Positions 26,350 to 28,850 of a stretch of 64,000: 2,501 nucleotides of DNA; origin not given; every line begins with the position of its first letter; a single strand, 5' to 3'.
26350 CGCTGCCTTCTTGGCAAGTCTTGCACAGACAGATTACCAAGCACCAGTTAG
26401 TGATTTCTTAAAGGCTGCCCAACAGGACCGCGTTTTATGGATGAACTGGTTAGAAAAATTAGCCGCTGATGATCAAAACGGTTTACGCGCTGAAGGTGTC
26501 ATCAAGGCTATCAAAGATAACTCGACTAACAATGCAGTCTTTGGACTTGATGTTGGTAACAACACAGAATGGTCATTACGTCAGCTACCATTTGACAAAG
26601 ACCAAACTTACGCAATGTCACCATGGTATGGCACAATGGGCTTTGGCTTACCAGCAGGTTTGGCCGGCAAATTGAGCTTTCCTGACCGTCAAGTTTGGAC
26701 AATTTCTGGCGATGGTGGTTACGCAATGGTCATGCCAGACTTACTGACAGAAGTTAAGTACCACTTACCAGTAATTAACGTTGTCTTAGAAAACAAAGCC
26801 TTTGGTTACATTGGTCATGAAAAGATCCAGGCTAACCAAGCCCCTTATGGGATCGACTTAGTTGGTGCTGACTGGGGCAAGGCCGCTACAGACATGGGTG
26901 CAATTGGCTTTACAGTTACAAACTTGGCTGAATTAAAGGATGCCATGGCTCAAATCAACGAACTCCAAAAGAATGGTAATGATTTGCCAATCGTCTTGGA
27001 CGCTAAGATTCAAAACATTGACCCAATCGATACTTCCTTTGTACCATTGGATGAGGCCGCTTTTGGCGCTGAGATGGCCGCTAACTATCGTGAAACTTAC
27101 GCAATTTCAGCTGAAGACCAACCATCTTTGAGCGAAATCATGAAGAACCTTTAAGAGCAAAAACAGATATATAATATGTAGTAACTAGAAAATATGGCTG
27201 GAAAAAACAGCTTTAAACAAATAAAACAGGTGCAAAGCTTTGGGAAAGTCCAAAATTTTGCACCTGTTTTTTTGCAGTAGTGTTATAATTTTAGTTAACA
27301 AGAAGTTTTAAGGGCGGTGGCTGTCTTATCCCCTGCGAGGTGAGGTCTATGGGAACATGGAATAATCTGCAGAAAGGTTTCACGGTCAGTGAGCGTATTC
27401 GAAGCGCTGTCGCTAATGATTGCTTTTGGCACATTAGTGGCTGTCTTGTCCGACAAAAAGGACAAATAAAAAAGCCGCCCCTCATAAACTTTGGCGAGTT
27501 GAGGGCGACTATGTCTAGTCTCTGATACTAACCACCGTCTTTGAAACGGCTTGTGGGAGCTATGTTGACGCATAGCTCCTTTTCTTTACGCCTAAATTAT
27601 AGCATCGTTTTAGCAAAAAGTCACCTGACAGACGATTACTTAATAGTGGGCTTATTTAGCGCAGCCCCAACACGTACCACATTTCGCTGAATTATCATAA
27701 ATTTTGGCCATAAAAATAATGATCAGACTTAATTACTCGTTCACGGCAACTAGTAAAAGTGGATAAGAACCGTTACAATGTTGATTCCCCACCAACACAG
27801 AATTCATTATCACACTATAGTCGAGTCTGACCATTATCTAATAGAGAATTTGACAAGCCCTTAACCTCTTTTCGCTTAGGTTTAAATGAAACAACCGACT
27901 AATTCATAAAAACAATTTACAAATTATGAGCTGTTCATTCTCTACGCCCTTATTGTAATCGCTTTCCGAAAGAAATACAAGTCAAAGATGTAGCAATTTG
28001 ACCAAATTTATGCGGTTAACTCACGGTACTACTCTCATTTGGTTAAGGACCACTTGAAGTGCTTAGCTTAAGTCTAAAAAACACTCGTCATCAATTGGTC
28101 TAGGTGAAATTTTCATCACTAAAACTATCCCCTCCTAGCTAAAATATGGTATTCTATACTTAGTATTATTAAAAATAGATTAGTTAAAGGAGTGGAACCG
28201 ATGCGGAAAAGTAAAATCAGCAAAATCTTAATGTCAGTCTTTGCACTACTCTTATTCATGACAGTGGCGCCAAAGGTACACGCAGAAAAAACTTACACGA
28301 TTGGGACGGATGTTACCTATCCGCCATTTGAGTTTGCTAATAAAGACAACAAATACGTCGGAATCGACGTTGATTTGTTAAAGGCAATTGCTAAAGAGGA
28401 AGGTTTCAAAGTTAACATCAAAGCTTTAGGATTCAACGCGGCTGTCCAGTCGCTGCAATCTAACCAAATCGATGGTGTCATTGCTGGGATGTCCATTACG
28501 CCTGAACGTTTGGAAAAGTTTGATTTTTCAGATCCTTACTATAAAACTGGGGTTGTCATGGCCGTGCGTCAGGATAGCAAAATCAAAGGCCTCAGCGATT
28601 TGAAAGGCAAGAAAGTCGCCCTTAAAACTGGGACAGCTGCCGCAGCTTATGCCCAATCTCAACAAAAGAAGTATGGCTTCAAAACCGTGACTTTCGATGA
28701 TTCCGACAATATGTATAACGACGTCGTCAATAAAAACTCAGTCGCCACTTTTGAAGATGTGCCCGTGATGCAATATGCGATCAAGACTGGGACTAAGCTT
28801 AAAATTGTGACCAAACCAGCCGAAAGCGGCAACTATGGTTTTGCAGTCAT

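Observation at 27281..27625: Convergent, 3'-overlapping RNA pair downstream of pox with the architecture of a type I toxin-antitoxin locus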

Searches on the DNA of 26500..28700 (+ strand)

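Call 3: search_rna_families(source=window, start=26500, end=28700, threshold=evalue, max_evalue=10, show_alignments=3)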
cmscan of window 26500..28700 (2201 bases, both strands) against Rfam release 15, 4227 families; matches with E-value up to 10: 17.
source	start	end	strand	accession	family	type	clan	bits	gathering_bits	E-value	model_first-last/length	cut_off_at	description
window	27274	27459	+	RF01492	rli28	Gene; sRNA;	-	62.7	45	8.6e-07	1-186/186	no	Listeria sRNA rli28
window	27512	27599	-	RF01776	RatA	Gene; antitoxin;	-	38.2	49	0.0041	1-91/91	no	RNA anti-toxin A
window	27219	27274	+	RF03694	mir-266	Gene; miRNA;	-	24.6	80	0.086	1-83/83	no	mir-266 microRNA precursor family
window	27202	27292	+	RF04128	MIR8562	Gene; miRNA;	-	24.2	211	0.11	75-169/242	no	MIR8562 microRNA precursor family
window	27203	27297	+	RF00885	MIR821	Gene; miRNA;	-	24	249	0.096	1-275/275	no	MIR821 microRNA precursor family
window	27223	27308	-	RF02057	STnc40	Gene; sRNA;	-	23.4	45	0.42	1-70/70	no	Salmonella enterica sRNA STnc40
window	27351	27480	+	RF01412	BsrG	Gene; sRNA;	-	22.3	55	0.012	24-155/259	no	BsrG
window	27468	27554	-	RF02589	Spy779816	Gene; sRNA;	-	20.4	67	3.5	1-88/88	no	S. pyogenes small RNA 779816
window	27430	27486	-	RF01839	eeev_FSE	Cis-reg; frameshift_element;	-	18.8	80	1.5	1-73/73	no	eastern equine encephalitis ribosomal frameshift element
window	27216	27276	-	RF03765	mir-2059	Gene; miRNA;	-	18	90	3.9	1-68/68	no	mir-2059 microRNA precursor family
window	27227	27267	-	RF03839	MIR2599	Gene; miRNA;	-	16.5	120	9.8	1-132/132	no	MIR2599 microRNA precursor family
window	28201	28246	-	RF01611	ceN108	Gene; snRNA; snoRNA; CD-box;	-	15.9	50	7.7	1-70/70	no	Caenorhabditis snoRNA ceN108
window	27775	27821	-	RF00284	SNORD74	Gene; snRNA; snoRNA; CD-box;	CL00069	15.6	41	5.2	1-80/80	no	Small nucleolar RNA SNORD74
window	27215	27281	-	RF02417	VR-RNA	Gene; sRNA;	-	15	100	3.6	319-390/397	no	VR-RNA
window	28442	28531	-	RF01985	ZEB2_AS1_2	Gene; lncRNA;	-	14.6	70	2.9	1-61/61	no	ZEB2 antisense RNA 1 conserved region 2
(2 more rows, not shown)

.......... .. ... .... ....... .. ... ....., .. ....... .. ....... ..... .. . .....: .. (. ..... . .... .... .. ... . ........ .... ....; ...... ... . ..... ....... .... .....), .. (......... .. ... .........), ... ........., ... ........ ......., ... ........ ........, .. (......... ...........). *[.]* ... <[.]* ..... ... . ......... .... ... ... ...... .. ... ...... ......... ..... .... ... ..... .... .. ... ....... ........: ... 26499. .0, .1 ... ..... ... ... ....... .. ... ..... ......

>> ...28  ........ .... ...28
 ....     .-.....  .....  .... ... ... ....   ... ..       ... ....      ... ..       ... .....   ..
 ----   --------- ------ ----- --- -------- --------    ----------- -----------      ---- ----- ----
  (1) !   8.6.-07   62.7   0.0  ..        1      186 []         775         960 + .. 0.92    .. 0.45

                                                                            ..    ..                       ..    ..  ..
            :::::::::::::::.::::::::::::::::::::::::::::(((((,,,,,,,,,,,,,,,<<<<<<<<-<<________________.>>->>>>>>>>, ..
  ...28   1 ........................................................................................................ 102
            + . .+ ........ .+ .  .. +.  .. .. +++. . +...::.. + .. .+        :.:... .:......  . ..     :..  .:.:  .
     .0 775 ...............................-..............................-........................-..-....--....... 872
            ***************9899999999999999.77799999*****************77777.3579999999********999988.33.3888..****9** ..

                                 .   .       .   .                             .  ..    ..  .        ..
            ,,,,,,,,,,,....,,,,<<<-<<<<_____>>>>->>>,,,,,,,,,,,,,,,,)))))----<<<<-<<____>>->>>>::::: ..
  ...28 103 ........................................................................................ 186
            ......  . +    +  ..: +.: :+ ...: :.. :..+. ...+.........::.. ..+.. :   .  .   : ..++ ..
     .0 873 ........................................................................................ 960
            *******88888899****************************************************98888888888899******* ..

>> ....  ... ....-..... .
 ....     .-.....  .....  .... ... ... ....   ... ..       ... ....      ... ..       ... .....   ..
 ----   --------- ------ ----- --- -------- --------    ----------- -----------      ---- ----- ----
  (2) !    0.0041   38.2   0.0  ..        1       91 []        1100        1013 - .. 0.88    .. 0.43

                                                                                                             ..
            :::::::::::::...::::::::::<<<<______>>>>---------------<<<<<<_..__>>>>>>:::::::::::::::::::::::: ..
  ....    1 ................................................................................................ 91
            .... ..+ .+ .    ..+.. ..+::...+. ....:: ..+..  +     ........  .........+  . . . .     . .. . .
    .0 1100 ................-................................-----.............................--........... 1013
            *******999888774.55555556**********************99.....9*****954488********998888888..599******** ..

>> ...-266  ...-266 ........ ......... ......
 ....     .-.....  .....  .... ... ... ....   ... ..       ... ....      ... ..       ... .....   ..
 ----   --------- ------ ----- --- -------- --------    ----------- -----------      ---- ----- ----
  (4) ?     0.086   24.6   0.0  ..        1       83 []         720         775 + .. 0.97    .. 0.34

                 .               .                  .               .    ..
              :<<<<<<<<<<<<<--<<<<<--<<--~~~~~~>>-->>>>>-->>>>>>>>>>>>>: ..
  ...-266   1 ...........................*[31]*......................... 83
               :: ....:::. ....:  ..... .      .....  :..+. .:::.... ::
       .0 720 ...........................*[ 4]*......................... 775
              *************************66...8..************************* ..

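Call 15: search_dna_similar(query=window:27270-27630:+, collection=plasmids, mode=distant, max_rows=40, max_evalue=0.001)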
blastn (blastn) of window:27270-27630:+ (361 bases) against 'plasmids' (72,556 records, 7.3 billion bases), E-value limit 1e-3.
Records with a match: 528; places in all: 764; records where one place covers at least 80% of the query: 152.
Best place of each record, by identity: 90-95% 1; 80-90% 42; 60-80% 485.
By first word of the organism name: Lactiplantibacillus 266; Lacticaseibacillus 54; Levilactobacillus 49; Pediococcus 38; Lactobacillus 21; Latilactobacillus 20; Enterococcus 13; Limosilactobacillus 12; Ligilactobacillus 10; Lentilactobacillus 9; and 7 more.
By predicted mobility (MOB-suite, as given by PLSDB): mobilizable 385; conjugative 105; non-mobilizable 38.
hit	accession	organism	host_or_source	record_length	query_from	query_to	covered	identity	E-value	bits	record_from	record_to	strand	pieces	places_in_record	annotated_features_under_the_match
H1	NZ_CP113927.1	Ligilactobacillus acidipiscis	Frieseomelitta varia,Rain forest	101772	14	336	89%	76.6%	1e-56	226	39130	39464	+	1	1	none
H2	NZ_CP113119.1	Levilactobacillus brevis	Single cell,fermented food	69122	30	342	87%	76.6%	2e-47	196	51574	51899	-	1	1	putative holin-like toxin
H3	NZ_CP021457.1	Levilactobacillus brevis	pig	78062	30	342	87%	76.3%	8e-47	194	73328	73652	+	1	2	putative holin-like toxin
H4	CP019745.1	Levilactobacillus brevis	cell culture,wheat beer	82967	30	342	87%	76.0%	3e-45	189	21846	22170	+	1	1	none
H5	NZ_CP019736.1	Levilactobacillus brevis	cell culture,wheat beer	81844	30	342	87%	76.0%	3e-45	189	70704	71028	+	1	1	putative holin-like toxin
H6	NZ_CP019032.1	Limosilactobacillus fermentum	Homo sapiens,Culture,vaginal tract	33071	30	336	85%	76.4%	5e-49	201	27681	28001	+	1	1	putative holin-like toxin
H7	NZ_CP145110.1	Levilactobacillus brevis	-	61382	30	342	87%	74.7%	4e-44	186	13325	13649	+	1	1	putative holin-like toxin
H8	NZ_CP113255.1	Levilactobacillus brevis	pure culture,Chinese sauerkraut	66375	30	342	87%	74.7%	5e-43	182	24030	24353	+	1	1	putative holin-like toxin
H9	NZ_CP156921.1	Levilactobacillus brevis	feces,Tenebrio Molitor feces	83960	30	342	87%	74.4%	6e-42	178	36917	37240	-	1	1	none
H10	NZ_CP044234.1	Lactiplantibacillus plantarum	metagenomic assembly,Fermented onions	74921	30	336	85%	75.5%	1e-45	190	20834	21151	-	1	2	putative holin-like toxin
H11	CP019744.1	Levilactobacillus brevis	cell culture,wheat beer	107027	30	336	85%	75.2%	3e-46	192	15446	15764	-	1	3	none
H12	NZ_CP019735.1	Levilactobacillus brevis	cell culture,wheat beer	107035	30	336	85%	75.2%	3e-46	192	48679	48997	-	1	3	putative holin-like toxin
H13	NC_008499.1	Levilactobacillus brevis ATCC 367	-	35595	30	336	85%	75.2%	3e-46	192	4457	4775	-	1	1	putative holin-like toxin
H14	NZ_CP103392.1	Levilactobacillus brevis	single cell,vegetable fermented food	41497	30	336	85%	75.2%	3e-46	192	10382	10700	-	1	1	putative holin-like toxin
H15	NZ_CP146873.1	Lactiplantibacillus plantarum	Homo sapiens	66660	30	336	85%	75.2%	3e-46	192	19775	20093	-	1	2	putative holin-like toxin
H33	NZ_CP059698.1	Latilactobacillus sakei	-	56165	30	336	85%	74.9%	1e-44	187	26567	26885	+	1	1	putative holin-like toxin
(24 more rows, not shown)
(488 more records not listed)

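Call 17: get_annotated_region(hit=H13, flank=1500)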
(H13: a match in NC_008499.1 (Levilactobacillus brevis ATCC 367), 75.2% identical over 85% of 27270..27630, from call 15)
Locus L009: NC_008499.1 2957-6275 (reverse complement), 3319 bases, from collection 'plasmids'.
description: Levilactobacillus brevis ATCC 367 plasmid 2, complete sequence
organism: Levilactobacillus brevis ATCC 367 (NCBI taxid 387344)
taxonomy: Bacteria; Bacillota; Bacilli; Lactobacillales; Lactobacillaceae; Levilactobacillus; Levilactobacillus brevis; Levilactobacillus brevis ATCC 367
host: -; source: -; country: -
typing (MOB-suite, as given by PLSDB): mobilizable; replicon rep_cluster_1058; relaxase MOBQ
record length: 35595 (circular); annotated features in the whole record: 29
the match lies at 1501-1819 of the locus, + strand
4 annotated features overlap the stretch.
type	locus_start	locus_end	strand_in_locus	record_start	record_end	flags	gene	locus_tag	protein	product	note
CDS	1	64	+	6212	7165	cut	-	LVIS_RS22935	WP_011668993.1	hypothetical protein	-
CDS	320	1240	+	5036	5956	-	-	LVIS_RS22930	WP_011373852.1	IS30-like element ISLsa1 family transposase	-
CDS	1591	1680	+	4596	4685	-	-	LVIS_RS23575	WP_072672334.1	putative holin-like toxin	-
CDS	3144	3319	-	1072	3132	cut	mobQ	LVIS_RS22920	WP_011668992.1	MobQ family relaxase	-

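Call 18: get_annotated_region(hit=H1, flank=1500)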
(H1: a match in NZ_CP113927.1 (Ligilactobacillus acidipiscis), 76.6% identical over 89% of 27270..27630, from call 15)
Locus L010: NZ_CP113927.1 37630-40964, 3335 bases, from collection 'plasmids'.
description: Ligilactobacillus acidipiscis strain ESL0726 plasmid unnamed8, complete sequence
organism: Ligilactobacillus acidipiscis (NCBI taxid 89059)
taxonomy: Bacteria; Bacillota; Bacilli; Lactobacillales; Lactobacillaceae; Ligilactobacillus; Ligilactobacillus acidipiscis
host: -; source: Frieseomelitta varia,Rain forest; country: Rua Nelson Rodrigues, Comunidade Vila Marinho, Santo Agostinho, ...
typing (MOB-suite, as given by PLSDB): non-mobilizable
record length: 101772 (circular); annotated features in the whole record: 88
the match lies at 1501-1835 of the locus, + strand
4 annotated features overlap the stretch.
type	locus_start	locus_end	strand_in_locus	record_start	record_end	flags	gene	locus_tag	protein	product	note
CDS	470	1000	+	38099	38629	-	-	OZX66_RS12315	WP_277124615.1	hypothetical protein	-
CDS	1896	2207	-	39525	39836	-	-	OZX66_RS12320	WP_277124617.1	hypothetical protein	-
CDS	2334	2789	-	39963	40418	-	-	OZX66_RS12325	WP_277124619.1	DUF3021 domain-containing protein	-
CDS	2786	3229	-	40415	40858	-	-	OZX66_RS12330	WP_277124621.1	LytTR family DNA-binding domain-containing protein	-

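Call 20: get_annotated_region(hit=H6, flank=1500)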
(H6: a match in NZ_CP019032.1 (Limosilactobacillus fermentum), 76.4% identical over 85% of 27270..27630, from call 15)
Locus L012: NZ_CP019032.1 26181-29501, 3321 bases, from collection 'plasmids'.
description: Limosilactobacillus fermentum strain SNUV175 plasmid pSNU175-3, complete sequence
organism: Limosilactobacillus fermentum (NCBI taxid 1613)
taxonomy: Bacteria; Bacillota; Bacilli; Lactobacillales; Lactobacillaceae; Limosilactobacillus; Limosilactobacillus fermentum
host: -; source: Homo sapiens,Culture,vaginal tract; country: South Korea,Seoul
typing (MOB-suite, as given by PLSDB): mobilizable; replicon rep_cluster_707; relaxase MOBQ
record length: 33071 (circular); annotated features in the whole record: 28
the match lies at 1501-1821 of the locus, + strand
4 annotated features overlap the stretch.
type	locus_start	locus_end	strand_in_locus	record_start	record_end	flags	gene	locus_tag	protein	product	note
CDS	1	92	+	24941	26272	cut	-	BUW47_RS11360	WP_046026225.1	FAD-dependent oxidoreductase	-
CDS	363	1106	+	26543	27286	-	-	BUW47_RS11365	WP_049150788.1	nicotinamide mononucleotide transporter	GO:0034258 - nicotinamide riboside transport [Evidence IEA]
CDS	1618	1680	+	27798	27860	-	-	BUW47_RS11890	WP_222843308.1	putative holin-like toxin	-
CDS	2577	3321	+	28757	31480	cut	-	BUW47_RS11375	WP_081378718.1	Cna B-type domain-containing protein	-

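Call 26: get_annotated_region(hit=H33, flank=1000)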
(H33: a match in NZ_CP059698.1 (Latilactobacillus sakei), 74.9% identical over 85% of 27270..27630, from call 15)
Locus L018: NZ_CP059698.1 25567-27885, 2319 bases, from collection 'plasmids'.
description: Latilactobacillus sakei strain CBA3635 plasmid pCBA3635, complete sequence
organism: Latilactobacillus sakei (NCBI taxid 1599)
taxonomy: Bacteria; Bacillota; Bacilli; Lactobacillales; Lactobacillaceae; Latilactobacillus; Latilactobacillus sakei
host: -; source: -; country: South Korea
typing (MOB-suite, as given by PLSDB): conjugative; replicon rep_cluster_707; relaxase MOBQ; mating-pair formation MPF_T
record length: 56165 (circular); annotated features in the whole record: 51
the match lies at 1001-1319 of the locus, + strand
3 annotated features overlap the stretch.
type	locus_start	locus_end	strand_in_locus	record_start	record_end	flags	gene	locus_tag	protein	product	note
predicted_resistance_gene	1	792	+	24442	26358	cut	tet(M)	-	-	tetracycline resistance ribosomal protection protein Tet(M)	predicted by amrfinderplus; class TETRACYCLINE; identity 99.69%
CDS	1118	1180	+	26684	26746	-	-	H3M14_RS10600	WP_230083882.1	putative holin-like toxin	-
CDS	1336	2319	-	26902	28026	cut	-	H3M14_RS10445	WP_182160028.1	ArdC-like ssDNA-binding domain-containing protein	-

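Call 53: search_rna_families(sources=[L009, L010, L011, L012, L013, L014, L015, L016, L017, L018, L050, L051, L053, L058, L049, L072, L083, L054], threshold=gathering)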
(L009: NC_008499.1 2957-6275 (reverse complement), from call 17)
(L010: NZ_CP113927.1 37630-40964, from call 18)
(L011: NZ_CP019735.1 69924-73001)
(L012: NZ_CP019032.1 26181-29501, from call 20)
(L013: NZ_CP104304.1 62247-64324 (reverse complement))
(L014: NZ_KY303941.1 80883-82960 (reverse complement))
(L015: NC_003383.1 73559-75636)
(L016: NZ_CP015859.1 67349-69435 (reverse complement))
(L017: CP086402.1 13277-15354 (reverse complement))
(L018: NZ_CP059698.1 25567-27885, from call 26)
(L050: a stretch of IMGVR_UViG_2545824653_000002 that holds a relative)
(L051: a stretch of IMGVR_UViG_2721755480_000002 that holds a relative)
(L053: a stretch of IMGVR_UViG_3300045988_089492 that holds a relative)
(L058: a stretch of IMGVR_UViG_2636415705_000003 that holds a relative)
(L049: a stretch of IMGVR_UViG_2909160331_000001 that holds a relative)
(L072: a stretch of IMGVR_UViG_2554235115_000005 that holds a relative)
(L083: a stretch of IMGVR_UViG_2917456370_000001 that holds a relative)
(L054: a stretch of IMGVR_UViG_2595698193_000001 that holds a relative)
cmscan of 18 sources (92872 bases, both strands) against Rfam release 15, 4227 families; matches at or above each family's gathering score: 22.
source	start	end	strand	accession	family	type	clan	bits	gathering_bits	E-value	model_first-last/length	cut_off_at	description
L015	884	1071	+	RF01492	rli28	Gene; sRNA;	-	163.2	45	4.8e-22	1-186/186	no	Listeria sRNA rli28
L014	892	1071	+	RF01492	rli28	Gene; sRNA;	-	145.8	45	4.1e-19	1-186/186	no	Listeria sRNA rli28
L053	9019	9198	-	RF01492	rli28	Gene; sRNA;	-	133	45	5.7e-17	1-186/186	no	Listeria sRNA rli28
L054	2628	2808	-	RF01492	rli28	Gene; sRNA;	-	128.7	45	3.1e-16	1-186/186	no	Listeria sRNA rli28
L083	2706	2883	-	RF01492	rli28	Gene; sRNA;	-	124.3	45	1.7e-15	1-186/186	no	Listeria sRNA rli28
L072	465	645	-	RF01492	rli28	Gene; sRNA;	-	119.5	45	1e-14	1-186/186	no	Listeria sRNA rli28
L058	1296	1476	-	RF01492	rli28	Gene; sRNA;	-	104.7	45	3.2e-12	1-186/186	no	Listeria sRNA rli28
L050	5066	5247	+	RF01492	rli28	Gene; sRNA;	-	101.6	45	1.1e-11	1-186/186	no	Listeria sRNA rli28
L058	597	786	-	RF01492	rli28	Gene; sRNA;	-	87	45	3.1e-09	1-186/186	no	Listeria sRNA rli28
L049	11225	11411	+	RF01492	rli28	Gene; sRNA;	-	76.7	45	1.7e-07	1-186/186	no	Listeria sRNA rli28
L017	893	1071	+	RF01492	rli28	Gene; sRNA;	-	74.8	45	3.4e-07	1-186/186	no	Listeria sRNA rli28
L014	1120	1210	-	RF01776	RatA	Gene; antitoxin;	-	64.3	49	6.8e-07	1-91/91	no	RNA anti-toxin A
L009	1723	1813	-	RF01776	RatA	Gene; antitoxin;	-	60.1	49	5e-06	1-91/91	no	RNA anti-toxin A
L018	1223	1313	-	RF01776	RatA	Gene; antitoxin;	-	60.1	49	5e-06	1-91/91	no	RNA anti-toxin A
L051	5073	5263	+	RF01492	rli28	Gene; sRNA;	-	59.4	45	0.00013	1-186/186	no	Listeria sRNA rli28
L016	1133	1221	-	RF01776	RatA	Gene; antitoxin;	-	58.2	49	1.3e-05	1-91/91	no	RNA anti-toxin A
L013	889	1071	+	RF01492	rli28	Gene; sRNA;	-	54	45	0.0011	1-186/186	no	Listeria sRNA rli28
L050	5293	5382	-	RF01776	RatA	Gene; antitoxin;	-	50.4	49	0.00052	1-91/91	no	RNA anti-toxin A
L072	330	422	+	RF01776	RatA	Gene; antitoxin;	-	50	49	0.00064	1-91/91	no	RNA anti-toxin A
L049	11474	11563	-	RF01776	RatA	Gene; antitoxin;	-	49.5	49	0.00081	1-91/91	no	RNA anti-toxin A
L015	1125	1212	-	RF01776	RatA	Gene; antitoxin;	-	49.1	49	0.00097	1-91/91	no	RNA anti-toxin A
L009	1478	1662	+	RF01492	rli28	Gene; sRNA;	-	46.1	45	0.023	1-186/186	no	Listeria sRNA rli28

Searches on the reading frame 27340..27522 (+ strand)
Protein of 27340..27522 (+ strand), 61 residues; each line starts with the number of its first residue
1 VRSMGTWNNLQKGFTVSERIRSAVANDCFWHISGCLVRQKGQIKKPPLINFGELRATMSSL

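Call 4: search_protein_families(library=pfam, proteins=[window:27340-27522:+], max_evalue=10)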
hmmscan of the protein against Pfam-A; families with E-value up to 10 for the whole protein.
seq(61 aa): 0 families

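Call 5: search_protein_families(library=ncbifam, proteins=[window:27340-27522:+], max_evalue=10)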
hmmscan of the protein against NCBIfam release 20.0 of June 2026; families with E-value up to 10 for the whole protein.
seq(61 aa): 0 families
